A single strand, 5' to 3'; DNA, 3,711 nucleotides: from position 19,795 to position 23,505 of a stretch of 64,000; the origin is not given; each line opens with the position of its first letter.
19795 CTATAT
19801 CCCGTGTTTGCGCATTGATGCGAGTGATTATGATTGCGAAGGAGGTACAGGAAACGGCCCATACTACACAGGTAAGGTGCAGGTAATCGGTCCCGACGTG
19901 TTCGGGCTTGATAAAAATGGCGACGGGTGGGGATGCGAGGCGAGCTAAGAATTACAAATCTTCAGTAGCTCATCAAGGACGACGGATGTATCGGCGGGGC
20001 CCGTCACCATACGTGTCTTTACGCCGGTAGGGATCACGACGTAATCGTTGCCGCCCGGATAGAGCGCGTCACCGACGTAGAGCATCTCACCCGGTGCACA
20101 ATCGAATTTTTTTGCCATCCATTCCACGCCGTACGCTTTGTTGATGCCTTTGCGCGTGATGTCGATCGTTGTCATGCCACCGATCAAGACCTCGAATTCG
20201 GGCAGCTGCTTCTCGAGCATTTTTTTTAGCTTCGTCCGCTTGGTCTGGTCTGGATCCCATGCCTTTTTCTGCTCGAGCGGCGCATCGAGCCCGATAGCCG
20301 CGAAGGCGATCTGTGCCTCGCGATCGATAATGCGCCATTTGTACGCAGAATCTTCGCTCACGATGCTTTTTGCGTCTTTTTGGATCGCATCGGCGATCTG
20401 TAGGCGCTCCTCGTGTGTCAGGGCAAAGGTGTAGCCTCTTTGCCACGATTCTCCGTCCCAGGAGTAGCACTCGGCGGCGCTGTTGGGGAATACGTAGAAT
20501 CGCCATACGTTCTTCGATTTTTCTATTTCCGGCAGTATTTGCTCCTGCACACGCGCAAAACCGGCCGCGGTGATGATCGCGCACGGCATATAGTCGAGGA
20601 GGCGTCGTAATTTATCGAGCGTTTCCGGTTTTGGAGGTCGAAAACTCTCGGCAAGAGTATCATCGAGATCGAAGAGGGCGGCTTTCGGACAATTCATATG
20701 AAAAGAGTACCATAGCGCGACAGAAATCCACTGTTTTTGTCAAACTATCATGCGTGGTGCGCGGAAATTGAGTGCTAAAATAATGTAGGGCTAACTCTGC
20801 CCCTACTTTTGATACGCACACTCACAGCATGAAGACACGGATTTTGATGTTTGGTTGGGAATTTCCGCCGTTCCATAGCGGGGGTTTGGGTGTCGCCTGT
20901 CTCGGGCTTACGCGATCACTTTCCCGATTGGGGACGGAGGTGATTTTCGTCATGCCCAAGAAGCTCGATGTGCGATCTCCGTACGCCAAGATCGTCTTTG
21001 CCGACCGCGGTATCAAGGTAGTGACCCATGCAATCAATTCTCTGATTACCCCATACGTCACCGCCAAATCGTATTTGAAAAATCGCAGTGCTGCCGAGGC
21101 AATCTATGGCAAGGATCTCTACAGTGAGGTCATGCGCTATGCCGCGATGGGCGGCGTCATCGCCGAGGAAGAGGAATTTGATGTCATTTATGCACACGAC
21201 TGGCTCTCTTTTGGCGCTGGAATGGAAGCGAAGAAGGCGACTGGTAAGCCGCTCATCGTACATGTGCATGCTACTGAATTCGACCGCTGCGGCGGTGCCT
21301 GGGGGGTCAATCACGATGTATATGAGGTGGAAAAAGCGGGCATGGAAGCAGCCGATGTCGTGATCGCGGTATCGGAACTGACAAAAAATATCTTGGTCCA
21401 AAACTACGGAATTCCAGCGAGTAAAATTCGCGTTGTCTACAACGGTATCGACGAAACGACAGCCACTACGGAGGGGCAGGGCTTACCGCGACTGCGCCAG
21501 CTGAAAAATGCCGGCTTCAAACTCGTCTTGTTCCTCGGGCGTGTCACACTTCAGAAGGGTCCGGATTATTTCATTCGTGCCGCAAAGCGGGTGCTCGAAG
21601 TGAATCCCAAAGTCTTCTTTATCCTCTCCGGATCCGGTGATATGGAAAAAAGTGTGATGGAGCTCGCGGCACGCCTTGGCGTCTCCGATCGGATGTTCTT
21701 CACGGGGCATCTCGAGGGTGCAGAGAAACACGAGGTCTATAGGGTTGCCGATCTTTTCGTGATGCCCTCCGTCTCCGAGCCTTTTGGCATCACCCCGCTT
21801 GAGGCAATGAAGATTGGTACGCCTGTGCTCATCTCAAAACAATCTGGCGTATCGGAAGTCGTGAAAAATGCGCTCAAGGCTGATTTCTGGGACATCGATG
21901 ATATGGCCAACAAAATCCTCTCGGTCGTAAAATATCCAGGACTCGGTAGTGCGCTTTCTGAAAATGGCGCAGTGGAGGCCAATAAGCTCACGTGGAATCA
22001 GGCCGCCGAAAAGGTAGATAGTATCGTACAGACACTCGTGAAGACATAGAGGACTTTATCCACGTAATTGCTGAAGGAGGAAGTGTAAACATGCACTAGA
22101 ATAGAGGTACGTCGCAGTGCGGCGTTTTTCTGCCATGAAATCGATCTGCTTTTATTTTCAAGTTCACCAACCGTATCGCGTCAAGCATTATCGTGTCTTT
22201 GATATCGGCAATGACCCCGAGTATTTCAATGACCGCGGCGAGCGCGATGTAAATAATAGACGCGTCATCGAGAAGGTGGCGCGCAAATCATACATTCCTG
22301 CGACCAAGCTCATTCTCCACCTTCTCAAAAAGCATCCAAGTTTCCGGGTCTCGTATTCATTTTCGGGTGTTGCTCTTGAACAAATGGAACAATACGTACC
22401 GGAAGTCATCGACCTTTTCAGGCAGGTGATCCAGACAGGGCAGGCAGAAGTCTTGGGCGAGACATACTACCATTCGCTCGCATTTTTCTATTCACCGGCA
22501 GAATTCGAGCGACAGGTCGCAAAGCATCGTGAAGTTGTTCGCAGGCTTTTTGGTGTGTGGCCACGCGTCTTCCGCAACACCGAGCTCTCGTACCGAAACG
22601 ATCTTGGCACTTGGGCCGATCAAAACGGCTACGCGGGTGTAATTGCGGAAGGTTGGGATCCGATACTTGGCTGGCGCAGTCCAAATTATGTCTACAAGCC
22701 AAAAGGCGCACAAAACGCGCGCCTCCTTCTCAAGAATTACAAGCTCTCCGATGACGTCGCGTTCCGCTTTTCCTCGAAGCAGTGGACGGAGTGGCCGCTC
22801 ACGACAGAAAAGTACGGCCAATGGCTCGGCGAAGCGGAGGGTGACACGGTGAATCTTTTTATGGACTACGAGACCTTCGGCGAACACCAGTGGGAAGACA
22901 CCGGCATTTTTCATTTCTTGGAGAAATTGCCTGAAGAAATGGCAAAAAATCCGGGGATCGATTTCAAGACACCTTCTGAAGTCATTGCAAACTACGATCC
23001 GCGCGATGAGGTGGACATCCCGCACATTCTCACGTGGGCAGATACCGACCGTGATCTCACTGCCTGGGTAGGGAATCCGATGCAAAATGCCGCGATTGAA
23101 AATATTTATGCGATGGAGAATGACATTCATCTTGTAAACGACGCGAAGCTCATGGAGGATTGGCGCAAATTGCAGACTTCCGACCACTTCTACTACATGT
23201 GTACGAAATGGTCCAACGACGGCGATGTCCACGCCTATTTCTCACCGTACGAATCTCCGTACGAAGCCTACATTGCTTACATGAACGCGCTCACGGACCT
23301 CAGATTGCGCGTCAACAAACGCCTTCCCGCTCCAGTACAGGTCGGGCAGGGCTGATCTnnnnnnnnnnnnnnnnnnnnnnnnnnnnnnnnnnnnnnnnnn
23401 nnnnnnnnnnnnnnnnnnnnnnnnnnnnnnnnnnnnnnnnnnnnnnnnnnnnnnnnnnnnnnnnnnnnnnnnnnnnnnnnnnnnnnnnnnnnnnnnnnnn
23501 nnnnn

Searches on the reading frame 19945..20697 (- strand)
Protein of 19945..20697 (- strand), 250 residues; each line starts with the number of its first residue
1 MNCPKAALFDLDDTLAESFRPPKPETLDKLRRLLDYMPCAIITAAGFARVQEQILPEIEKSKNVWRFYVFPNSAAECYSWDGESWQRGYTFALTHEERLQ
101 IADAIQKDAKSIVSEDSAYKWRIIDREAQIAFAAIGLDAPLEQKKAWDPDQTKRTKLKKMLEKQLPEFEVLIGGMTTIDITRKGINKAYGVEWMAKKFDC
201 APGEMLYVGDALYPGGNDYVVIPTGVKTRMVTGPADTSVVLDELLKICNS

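Call 6: search_protein_families(library=pfam, proteins=[window:19945-20697:-], max_evalue=0.001)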
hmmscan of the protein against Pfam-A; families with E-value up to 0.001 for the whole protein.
window:19945-20697:- (250 aa): 3 families
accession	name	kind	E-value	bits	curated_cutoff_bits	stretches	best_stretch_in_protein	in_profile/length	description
PF03332.19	PMM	-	2.2e-08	34.6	22.4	1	126-246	97-220/221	Eukaryotic phosphomannomutase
PF08282.18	Hydrolase_3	-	2e-06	28.2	20.9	1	149-211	149-212/255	haloacid dehalogenase-like hydrolase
PF05116.19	S6PP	-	0.00024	21.2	20.3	0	150-224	127-199/247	Sucrose-6F-phosphate phosphohydrolase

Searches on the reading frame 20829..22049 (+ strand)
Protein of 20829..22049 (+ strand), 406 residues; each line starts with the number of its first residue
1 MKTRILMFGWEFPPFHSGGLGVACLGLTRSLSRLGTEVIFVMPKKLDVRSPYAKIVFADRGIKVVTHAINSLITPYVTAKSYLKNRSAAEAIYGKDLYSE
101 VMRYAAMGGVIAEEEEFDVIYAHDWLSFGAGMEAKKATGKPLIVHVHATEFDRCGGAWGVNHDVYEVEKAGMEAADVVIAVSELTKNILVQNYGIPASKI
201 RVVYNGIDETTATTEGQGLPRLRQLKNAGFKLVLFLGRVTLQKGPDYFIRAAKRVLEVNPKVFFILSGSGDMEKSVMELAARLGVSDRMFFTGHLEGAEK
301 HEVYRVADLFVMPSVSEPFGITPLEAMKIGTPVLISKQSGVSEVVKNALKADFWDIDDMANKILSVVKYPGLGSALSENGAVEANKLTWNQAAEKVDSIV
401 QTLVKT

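Call 7: search_protein_families(library=pfam, proteins=[window:20829-22049:+], max_evalue=0.001)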
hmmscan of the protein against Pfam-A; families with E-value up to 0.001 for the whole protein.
window:20829-22049:+ (406 aa): 6 families
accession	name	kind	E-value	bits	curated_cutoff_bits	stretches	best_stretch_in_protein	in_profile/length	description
PF00534.26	Glycos_transf_1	-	1.2e-34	119.8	26.4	1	225-380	10-169/172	Glycosyl transferases group 1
PF13692.12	Glyco_trans_1_4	-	1.6e-27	96.9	27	1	231-367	2-140/142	Glycosyl transferases group 1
PF13439.12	Glyco_transf_4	-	3.7e-24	86.1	28.5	1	18-209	2-168/170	Glycosyltransferase Family 4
PF20706.3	GT4-conflict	-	3.8e-17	62.8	26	1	143-358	112-328/385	Family 4 Glycosyltransferase in conflict systems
PF13579.12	Glyco_trans_4_4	-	6e-17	62.9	29.7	1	18-206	1-158/158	Glycosyl transferase 4-like domain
PF08323.17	Glyco_transf_5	-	4.3e-16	59.8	22.7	1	4-187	1-222/239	Starch synthase catalytic domain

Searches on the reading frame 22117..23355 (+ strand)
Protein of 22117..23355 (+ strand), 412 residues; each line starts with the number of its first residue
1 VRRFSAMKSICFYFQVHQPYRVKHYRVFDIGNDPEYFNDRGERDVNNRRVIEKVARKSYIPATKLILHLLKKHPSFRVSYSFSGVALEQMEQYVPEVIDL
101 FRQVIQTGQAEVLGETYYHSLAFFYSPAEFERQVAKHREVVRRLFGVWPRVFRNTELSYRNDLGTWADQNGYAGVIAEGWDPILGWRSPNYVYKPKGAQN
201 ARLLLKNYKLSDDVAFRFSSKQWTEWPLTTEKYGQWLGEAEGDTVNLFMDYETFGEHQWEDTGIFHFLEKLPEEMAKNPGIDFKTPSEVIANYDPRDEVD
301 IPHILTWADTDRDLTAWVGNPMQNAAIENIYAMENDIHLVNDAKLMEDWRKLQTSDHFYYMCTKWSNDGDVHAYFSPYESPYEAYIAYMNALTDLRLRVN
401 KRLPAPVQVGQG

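Call 7: search_protein_families(library=pfam, proteins=[window:22117-23355:+], max_evalue=0.001)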
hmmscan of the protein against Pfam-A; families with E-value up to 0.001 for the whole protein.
window:22117-23355:+ (412 aa): 2 families
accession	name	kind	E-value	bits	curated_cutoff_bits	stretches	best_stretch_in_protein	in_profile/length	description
PF03065.20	Glyco_hydro_57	-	1.2e-71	241.9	21.2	1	12-302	2-291/291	Glycosyl hydrolase family 57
PF01522.26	Polysacc_deac_1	-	0.00026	21.4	23.1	1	93-173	47-122/124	Polysaccharide deacetylase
